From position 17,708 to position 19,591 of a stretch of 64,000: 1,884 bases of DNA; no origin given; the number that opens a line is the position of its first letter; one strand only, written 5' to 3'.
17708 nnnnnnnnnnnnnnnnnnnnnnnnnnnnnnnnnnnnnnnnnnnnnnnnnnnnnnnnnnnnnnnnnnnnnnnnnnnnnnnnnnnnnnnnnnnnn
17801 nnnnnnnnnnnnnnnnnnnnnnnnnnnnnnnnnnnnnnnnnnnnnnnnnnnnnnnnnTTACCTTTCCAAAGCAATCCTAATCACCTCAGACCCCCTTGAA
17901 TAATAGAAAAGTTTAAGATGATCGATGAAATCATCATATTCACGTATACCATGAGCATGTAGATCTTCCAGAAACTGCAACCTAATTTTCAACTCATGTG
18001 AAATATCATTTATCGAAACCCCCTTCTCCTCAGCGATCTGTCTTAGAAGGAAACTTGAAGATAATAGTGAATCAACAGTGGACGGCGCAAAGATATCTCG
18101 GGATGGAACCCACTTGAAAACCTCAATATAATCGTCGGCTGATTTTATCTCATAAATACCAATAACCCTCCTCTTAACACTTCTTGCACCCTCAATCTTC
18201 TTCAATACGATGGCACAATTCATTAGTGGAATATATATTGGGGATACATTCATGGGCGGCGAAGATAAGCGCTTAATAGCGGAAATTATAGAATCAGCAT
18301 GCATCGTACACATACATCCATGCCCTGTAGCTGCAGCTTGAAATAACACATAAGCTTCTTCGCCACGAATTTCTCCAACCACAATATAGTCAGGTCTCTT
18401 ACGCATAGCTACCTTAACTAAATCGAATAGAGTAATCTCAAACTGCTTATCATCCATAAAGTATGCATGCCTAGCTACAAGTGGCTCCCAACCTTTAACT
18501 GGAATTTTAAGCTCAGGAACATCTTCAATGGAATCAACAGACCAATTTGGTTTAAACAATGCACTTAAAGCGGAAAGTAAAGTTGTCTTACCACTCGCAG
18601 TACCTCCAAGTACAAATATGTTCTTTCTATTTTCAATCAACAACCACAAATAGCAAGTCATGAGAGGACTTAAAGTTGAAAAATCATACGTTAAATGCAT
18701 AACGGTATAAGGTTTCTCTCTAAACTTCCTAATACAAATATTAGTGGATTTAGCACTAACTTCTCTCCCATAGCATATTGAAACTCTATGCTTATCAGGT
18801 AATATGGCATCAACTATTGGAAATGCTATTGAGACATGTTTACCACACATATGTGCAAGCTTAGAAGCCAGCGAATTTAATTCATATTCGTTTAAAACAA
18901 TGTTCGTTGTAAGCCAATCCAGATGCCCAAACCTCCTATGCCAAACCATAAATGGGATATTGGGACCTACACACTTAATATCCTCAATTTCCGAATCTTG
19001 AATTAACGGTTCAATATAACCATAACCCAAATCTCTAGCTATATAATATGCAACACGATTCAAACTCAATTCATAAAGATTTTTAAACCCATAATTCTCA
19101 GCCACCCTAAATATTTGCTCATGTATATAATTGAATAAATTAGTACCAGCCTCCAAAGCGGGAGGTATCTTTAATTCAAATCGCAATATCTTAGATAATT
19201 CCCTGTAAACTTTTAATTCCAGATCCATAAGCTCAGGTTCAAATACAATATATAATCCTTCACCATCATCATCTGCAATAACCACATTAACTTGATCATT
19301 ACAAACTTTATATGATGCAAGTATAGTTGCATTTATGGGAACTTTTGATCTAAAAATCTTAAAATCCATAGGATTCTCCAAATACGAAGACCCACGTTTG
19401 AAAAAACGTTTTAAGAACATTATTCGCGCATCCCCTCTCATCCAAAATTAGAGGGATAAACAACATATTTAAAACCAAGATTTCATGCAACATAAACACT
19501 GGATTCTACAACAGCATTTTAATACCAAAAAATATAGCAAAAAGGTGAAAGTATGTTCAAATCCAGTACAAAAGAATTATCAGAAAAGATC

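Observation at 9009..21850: Type IV filament-like locus with an architecture unlike the known Sulfolobales pilus systems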

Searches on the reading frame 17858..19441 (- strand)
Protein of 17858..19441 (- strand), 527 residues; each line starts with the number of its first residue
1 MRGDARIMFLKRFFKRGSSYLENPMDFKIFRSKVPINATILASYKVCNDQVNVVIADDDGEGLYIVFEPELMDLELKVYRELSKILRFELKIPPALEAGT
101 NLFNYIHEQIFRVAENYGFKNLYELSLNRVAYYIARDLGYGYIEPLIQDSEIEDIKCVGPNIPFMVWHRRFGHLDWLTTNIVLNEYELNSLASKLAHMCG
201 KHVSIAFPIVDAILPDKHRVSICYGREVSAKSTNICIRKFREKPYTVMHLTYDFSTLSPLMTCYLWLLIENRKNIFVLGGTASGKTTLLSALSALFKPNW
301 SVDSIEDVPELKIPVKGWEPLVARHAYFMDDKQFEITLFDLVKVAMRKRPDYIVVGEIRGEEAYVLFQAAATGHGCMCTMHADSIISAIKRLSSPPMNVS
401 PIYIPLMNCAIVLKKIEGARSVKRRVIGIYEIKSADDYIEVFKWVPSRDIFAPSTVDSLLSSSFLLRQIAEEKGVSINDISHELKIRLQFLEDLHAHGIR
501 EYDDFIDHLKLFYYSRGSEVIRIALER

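Call 3: search_protein_families(library=pfam, max_evalue=0.01, proteins=[window:17858-19441:-])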
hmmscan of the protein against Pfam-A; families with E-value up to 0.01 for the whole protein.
window:17858-19441:- (527 aa): 4 families
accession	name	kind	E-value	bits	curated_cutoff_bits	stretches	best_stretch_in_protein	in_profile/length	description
PF00437.27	T2SSE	-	6.6e-29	101.1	24.9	1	206-394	69-257/370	Type II/IV secretion system protein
PF13555.12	AAA_29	-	0.00068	19.8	27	1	271-299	21-49/61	P-loop containing region of AAA domain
PF23989.1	PilB3_C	-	0.0097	16.5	27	0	462-522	9-68/83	PilB3-like, C-terminal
PF13413.12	HTH_25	-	0.0097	16.1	24.6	0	466-494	2-30/62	Helix-turn-helix domain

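Call 5: search_protein_families(library=ncbifam, max_evalue=0.01, proteins=[window:17858-19441:-])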
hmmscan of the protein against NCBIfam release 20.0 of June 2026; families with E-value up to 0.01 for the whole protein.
window:17858-19441:- (527 aa): 20 families
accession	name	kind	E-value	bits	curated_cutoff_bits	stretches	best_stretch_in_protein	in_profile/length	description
NF058587.1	archaellum_moto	equivalog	9.7e-97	324.9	550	1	52-513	42-518/527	archaellum flagellar ATPase motor FlaI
NF053672.1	bindosome_BasE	exception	1.8e-86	291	1000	1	37-514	37-509/512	bindosome assembly system ATPase subunit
TIGR03819.1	heli_sec_ATPase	hypoth_equivalog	5.2e-42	144.2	373.15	1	138-392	50-297/340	TadA family conjugal transfer-associated ATPase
TIGR02788.1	VirB11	equivalog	1.1e-31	110.1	249.95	2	264-393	136-263/308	P-type DNA transfer ATPase VirB11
TIGR02782.1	TrbB_P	equivalog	1.6e-27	96.6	304.55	1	165-435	33-296/303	P-type conjugative transfer ATPase TrbB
NF010475.0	PRK13900.1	equivalog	1.8e-23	83.1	389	2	265-393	153-280/333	type IV secretion system ATPase VirB11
NF010469.0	PRK13894.1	subfamily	4.9e-23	82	508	1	134-423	19-302/320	conjugal transfer ATPase TrbB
NF010407.0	PRK13833.1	subfamily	3.7e-16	59.5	499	1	267-394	139-261/323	conjugal transfer protein TrbB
NF041000.1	ATPase_ComGA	equivalog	4.6e-16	58.6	300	1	271-394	126-244/267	competence type IV pilus ATPase ComGA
NF007755.0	PRK10436.1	equivalog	1.4e-14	53.7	617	1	274-394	221-334/465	type II secretion system protein GspE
NF053534.1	T4PilAsmATPsTfpB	equivalog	8.8e-14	50.8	850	1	274-393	338-450/584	type IV pilus assembly ATPase TfpB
TIGR01420.1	pilT_fam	subfamily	1e-13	51.2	319.1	1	272-392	122-239/343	PilT/PilU family type 4a pilus ATPase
TIGR02533.1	type_II_gspE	equivalog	2.7e-13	49.4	630.25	1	273-394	244-358/486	type II secretion system ATPase GspE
NF010425.0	PRK13851.1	equivalog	3.5e-13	49.1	461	1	264-394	154-282/344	type IV secretion system protein VirB11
TIGR02538.1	type_IV_pilB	equivalog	1.3e-11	43.9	675.65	1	275-401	319-436/564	type IV-A pilus assembly ATPase PilB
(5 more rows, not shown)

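Call 6: find_homologous_proteins(query=window:17858-19441:-, max_evalue=1e-10)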
Query window:17858-19441:- (527 aa): 3170 proteins with E <= 1e-10 among 8000 candidates; the best 120 are listed.
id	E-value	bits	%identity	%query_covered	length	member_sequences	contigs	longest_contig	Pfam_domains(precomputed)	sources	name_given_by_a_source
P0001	0.0e+0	1145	100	95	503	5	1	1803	PF00437.27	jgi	-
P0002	0.0e+0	1085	89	100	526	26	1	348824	PF00437.27,PF27713.1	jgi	jgi:flagellar protein FlaI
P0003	4.0e-274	928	76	98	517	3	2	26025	PF00437.27,PF27713.1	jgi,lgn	-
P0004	4.0e-274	928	76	98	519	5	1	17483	PF23989.1,PF00437.27,PF27713.1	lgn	-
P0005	4.6e-256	868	70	99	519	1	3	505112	PF00437.27,PF27713.1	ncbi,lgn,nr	ncbi:MAG: type II/IV secretion system ATPase subunit [Candidatus Methanomethylicia archaeon]|nr:type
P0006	8.5e-256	868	71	98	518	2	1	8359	PF00437.27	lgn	-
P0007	2.6e-224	764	64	96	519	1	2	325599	PF00437.27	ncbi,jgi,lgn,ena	-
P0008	2.0e-222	757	64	98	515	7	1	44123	PF00437.27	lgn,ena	-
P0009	2.7e-222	757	65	93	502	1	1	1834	PF00437.27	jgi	-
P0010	1.0e-221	755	63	96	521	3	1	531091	PF00437.27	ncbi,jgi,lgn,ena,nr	ncbi:MAG: type II/IV secretion system ATPase subunit [archaeon GB-1867-005]|nr:type II/IV secretion 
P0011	3.5e-217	740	63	97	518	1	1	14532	PF00437.27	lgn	-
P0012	9.9e-148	511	68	62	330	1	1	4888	PF00437.27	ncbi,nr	ncbi:MAG: type II/IV secretion system ATPase subunit, partial [archaeon GB-1867-035]|nr:type II/IV s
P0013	1.9e-124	434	46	90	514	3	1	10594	PF00437.27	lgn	-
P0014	1.4e-122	428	45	90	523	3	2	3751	PF23989.1,PF00437.27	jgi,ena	-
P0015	2.3e-118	414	42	90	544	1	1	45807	PF00437.27,PF13476.13,PF13555.13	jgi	jgi:flagellar protein FlaI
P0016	1.2e-115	405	41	92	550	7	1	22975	PF00437.27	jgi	jgi:flagellar protein FlaI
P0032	1.5e-111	392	39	92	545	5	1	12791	PF00437.27,PF13476.13,PF13555.13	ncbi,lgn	-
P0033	1.9e-111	391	43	89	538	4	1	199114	PF00437.27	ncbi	-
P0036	2.6e-111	391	41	90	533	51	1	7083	PF00437.27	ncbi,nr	ncbi:MAG: type II/IV secretion system ATPase subunit [Desulfurococcaceae archaeon]|nr:type II/IV sec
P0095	4.2e-109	384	42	91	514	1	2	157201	PF00437.27,PF27713.1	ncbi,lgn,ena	-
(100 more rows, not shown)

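Call 7: find_encoding_contigs(protein=P0002, flank=10000, max_places=2)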
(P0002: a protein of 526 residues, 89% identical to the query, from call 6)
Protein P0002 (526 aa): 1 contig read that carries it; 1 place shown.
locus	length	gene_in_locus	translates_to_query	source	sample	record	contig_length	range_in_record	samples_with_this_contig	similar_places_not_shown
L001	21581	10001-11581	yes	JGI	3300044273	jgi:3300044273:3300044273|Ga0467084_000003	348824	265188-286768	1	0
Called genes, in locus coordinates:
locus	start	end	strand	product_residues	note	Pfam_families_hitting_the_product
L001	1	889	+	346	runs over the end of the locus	PF01170:UPF0020, PF09445:Methyltransf_15 (weak), PF13649:Methyltransf_25 (faint), PF13847:Methyltransf_31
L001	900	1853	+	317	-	PF23023:Anti-Pycsar_Apyc1, PF00753:Lactamase_B (weak), PF13691:Lactamase_B_4 (faint), PF12706:Lactamase_B_2 (weak)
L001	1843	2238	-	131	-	PF01877:RNA_binding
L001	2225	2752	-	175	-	PF13207:AAA_17, PF13238:AAA_18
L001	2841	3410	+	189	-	PF10469:AKAP7_NLS, PF02834:LigT_PEase, PF13563:2_5_RNA_ligase2, PF02834:LigT_PEase (weak)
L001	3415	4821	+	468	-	PF01909:NTP_transf_2, PF09249:tRNA_NucTransf2, PF21133:CAA_C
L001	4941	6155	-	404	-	PF02749:QRPTase_N, PF01729:QRPTase_C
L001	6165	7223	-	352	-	PF00850:Hist_deacetyl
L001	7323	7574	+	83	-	-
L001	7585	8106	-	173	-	-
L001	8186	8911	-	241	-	-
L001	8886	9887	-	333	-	-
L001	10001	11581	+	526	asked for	PF00437:T2SSE, PF27713:UCP018868 (faint)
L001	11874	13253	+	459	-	PF00482:T2SSF (weak)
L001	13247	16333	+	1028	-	-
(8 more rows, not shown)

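Call 8: find_encoding_contigs(protein=P0005, flank=10000, max_places=2)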
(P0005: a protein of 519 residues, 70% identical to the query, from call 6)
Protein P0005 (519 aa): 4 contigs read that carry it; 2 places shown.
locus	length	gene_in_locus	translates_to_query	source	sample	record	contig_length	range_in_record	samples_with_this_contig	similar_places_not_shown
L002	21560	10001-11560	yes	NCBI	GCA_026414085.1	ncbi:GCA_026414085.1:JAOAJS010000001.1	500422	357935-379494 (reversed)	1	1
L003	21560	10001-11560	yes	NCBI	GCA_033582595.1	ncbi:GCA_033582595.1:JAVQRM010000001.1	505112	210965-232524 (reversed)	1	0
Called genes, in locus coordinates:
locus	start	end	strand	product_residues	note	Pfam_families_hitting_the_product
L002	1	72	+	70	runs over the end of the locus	-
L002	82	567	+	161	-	-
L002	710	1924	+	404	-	-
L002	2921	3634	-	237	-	PF09520:HinfI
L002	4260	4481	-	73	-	-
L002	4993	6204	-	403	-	PF02749:QRPTase_N, PF01729:QRPTase_C, PF04095:NAPRTase (faint)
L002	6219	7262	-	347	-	PF00850:Hist_deacetyl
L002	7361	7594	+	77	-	-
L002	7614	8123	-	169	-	-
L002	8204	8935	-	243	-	-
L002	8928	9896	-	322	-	-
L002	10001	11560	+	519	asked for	PF00437:T2SSE, PF27713:UCP018868 (faint)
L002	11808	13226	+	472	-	PF00482:T2SSF (weak)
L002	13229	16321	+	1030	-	-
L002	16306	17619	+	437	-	-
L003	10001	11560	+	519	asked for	PF00437:T2SSE, PF27713:UCP018868 (faint)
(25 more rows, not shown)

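Call 10: find_encoding_contigs(protein=P0010, flank=10000, max_places=1)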
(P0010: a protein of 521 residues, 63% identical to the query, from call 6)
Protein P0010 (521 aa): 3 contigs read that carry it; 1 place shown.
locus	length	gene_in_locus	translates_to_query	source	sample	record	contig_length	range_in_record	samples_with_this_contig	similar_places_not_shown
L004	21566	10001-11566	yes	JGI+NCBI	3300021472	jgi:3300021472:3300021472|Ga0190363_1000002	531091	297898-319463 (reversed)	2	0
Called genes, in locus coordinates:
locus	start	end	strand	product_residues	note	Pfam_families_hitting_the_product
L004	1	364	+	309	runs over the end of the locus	PF12911:OppC_N (weak), PF00528:BPD_transp_1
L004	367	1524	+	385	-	PF00005:ABC_tran, PF13304:AAA_21 (weak), PF08352:oligo_HPY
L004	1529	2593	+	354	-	PF00005:ABC_tran, PF13401:AAA_22 (faint), PF13304:AAA_21 (weak), PF08352:oligo_HPY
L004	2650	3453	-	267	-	PF04909:Amidohydro_2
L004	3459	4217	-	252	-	PF04909:Amidohydro_2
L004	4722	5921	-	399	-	PF02749:QRPTase_N, PF01729:QRPTase_C, PF17956:NAPRTase_C (faint)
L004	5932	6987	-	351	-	PF00850:Hist_deacetyl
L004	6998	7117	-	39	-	-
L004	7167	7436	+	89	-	-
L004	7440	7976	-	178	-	-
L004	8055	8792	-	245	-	-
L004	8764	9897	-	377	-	-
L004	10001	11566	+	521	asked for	PF00437:T2SSE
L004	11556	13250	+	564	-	PF00482:T2SSF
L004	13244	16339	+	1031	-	-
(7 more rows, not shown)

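Call 15: find_related_loci(query=window:17858-19441:-, collection=genome_contigs, flank=10000)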
Query window:17858-19441:- (527 aa) in genome_contigs; peptide patterns used: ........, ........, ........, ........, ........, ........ (x = any residue, [..] = any of these).
17 stretches matched a pattern; 6 encode a relative of the query (tblastn E <= 1e-3); 6 distinct loci.
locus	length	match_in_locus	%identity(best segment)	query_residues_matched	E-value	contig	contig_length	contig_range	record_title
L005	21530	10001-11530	76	8-518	0e+0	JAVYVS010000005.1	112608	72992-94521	MAG: Candidatus Methanomethylicia archaeon isolate DRTY-2_202007_bins_12 DRTY-2_202007_bins_12_scaffold_5, whole genome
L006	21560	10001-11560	70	7-527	0e+0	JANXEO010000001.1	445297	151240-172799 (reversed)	MAG: Candidatus Methanomethylicia archaeon isolate SKYB69 NODE_1_length_445297_cov_15.629898, whole genome shotgun seque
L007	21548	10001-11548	71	7-524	0e+0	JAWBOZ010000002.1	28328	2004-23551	MAG: Candidatus Methanomethylicia archaeon isolate HHBFW-2_201803_bins_56 HHBFW-2_201803_bins_56_scaffold_2, whole genom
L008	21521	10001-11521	64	11-517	0e+0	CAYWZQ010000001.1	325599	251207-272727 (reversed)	MAG TPA_asm: uncultured Nitrososphaerota archaeon isolate SRP141552_co1_135 genome assembly, contig: NODE_2_length_32559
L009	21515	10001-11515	63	9-513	0e+0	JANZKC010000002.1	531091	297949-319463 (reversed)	MAG: Candidatus Culexmicrobium cathedralense isolate GB-1867-005 Ga0190363_1000002, whole genome shotgun sequence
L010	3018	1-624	58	320-526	6e-76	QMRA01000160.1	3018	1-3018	MAG: Candidatus Methanomethylicota archaeon isolate B20_G2 B20_Guay2_scaffold_33997, whole genome shotgun sequence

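Call 24: find_encoding_contigs(protein=P0013, flank=10000, max_places=1)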
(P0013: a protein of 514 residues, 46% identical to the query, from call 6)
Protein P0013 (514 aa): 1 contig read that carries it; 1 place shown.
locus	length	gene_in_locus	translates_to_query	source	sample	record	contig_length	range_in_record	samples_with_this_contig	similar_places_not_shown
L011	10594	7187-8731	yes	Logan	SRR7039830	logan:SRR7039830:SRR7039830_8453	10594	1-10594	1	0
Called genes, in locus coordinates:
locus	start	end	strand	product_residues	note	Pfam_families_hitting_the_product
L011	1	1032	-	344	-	?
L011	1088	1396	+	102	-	-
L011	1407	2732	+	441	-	PF01979:Amidohydro_1, PF07969:Amidohydro_3 (faint)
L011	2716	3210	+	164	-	PF01927:Mut7-C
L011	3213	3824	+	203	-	PF01871:AMMECR1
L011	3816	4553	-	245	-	PF00009:GTP_EFTU (faint), PF03029:ATP_bind_1, PF03308:MeaB (faint)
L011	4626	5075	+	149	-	-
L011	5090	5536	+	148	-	-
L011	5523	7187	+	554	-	-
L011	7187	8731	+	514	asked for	PF00437:T2SSE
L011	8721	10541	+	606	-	PF00482:T2SSF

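Call 25: find_encoding_contigs(protein=P0015, flank=10000, max_places=1)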
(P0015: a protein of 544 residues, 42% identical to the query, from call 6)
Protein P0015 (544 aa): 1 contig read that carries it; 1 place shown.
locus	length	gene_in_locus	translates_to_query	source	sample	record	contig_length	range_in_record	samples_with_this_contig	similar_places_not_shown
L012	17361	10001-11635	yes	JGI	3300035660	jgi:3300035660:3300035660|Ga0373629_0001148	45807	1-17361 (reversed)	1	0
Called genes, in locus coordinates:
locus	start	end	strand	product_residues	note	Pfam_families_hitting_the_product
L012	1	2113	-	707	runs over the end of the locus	PF01935:DUF87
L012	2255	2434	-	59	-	-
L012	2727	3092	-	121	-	-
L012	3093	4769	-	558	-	-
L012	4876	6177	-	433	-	-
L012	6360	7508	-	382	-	-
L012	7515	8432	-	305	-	-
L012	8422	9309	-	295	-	PF27251:CedA1 (weak)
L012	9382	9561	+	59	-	PF06170:DUF983 (weak)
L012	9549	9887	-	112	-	PF27251:CedA1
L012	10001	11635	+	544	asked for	PF00437:T2SSE, PF13476:AAA_23 (faint), PF13555:AAA_29 (faint)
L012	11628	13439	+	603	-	PF00482:T2SSF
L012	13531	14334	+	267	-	-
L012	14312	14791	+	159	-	-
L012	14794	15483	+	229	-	-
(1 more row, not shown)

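Call 34: search_solved_structures(query=window:17858-19441:-, max_evalue=0.00001)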
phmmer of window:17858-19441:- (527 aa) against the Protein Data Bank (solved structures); distinct sequences matched with E-value up to 0.00001: 31.
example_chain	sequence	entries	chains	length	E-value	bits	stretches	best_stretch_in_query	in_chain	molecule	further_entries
2oap_1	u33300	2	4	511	2.7e-74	253.8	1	53-514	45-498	Type II secretion system protein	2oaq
4ii7_A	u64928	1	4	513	6.1e-63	216.4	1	128-509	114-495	FlaI ATPase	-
4ihq_A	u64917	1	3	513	4.1e-62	213.6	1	128-509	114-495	FlaI ATPase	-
8rkd_E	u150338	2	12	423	9.6e-34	120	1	134-394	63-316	Pilus assembly ATPase CpaF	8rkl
8rjf_A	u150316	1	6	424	9.7e-34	120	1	134-394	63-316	Pilus assembly ATPase CpaF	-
9e24_A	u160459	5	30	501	1.5e-33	119.4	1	134-394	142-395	CpaF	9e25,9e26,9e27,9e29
2gza_A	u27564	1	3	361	4.6e-14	55.1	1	268-393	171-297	Type IV secretion system protein VirB11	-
6bge_A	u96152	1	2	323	3.6e-12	48.9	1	272-395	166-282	VirB11-like protein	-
1g6o_A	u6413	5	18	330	3.6e-12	48.9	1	272-395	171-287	CAG-ALPHA | virB11 homolog | Cag-alfa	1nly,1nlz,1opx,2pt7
10my_A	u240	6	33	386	6.7e-10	41.4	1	267-392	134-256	PilT/PilU family type 4a pilus ATPase | Twitching motility protein PilT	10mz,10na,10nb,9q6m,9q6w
5it5_F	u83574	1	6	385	4.3e-09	38.7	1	274-414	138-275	ATP binding motif-containing protein PilF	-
5oiu_A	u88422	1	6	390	4.5e-09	38.7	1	274-414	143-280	Type IV pilus assembly protein PilF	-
6ejf_A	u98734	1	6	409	4.9e-09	38.5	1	274-414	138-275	Type IV pilus assembly protein PilF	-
9n32_A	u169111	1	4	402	1.3e-08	37.1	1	268-392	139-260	PilU protein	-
6f8l_G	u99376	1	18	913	1.7e-08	36.8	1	274-414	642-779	Type IV pilus assembly protein PilF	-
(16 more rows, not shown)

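Call 49: find_encoding_contigs(protein=P0036, flank=10000, max_places=1)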
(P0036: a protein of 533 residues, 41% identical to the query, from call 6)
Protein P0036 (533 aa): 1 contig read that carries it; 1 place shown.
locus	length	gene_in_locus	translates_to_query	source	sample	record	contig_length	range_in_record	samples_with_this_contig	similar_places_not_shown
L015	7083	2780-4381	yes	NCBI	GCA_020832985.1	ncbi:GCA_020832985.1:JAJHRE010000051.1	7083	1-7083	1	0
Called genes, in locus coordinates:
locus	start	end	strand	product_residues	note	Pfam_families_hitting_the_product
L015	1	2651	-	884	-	?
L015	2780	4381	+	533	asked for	PF00437:T2SSE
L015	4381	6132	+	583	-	PF00482:T2SSF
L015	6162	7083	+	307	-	PF02005:TRM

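Call 50: find_encoding_contigs(protein=P0033, flank=10000, max_places=1)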
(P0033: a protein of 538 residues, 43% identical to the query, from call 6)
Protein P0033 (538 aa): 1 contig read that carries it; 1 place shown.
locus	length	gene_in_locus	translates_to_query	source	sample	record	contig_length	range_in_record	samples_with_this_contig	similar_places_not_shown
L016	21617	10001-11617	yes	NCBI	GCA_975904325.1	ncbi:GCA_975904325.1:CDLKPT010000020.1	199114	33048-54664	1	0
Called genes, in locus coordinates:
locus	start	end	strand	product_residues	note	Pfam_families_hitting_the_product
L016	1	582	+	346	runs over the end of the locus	PF01137:RTC, PF05189:RTC_insert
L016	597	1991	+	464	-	PF10150:RNase_E_G, PF04167:DUF402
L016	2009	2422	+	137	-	PF00075:RNase_H, PF13456:RVT_3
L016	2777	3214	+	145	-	PF11969:DcpS_C, PF01230:HIT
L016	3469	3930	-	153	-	PF01230:HIT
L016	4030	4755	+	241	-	PF00702:Hydrolase, PF12710:HAD (weak), PF13419:HAD_2, PF13242:Hydrolase_like (weak)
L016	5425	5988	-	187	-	PF07690:MFS_1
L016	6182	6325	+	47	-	-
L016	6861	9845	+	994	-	PF05048:NosD (weak), PF10670:DUF4198 (faint), PF13229:Beta_helix, PF05048:NosD, PF00801:PKD, PF18911:PKD_4, PF00207:A2M (faint), PF02369:Big_1 (weak), +1 more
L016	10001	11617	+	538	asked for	PF00437:T2SSE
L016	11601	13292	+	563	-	PF00482:T2SSF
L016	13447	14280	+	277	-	-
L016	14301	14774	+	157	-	-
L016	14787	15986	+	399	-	-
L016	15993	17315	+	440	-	-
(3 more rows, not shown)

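Call 53: list_cluster_members(proteins=[P0032, P0015, P0033, P0095, P0134, P0002])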
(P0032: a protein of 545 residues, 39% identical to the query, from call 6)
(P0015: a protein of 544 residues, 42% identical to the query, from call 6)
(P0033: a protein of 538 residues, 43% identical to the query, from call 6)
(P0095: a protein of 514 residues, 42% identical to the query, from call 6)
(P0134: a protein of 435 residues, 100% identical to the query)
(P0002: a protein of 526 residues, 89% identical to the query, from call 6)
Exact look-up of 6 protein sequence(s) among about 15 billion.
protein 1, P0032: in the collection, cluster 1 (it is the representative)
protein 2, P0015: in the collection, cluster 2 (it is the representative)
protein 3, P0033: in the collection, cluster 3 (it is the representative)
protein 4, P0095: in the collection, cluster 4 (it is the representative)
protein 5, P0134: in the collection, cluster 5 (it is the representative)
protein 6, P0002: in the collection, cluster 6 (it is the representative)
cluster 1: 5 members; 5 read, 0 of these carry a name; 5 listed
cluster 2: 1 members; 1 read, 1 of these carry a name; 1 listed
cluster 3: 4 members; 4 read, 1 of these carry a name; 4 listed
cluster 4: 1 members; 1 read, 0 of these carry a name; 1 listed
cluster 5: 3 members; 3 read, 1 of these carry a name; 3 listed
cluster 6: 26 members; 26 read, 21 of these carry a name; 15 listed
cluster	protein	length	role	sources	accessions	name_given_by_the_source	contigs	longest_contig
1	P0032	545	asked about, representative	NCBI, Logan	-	-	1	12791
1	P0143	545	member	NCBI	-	-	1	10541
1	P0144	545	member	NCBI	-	-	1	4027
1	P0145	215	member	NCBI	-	-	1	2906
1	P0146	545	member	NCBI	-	-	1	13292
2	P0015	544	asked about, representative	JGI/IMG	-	flagellar protein FlaI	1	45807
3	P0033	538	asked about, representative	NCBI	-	-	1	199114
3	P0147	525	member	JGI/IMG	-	flagellar protein FlaI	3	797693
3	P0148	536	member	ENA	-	-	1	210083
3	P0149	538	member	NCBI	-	-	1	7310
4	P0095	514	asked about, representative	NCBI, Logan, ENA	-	-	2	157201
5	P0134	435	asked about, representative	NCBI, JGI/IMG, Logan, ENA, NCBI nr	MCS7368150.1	MAG: hypothetical protein NDF57_00285 [archaeon GBS-70-058] | hypothetical protein [Candidatus Culexarchaeum nevadense]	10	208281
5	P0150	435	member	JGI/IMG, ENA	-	-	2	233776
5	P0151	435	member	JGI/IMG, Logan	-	-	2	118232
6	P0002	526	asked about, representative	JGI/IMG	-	flagellar protein FlaI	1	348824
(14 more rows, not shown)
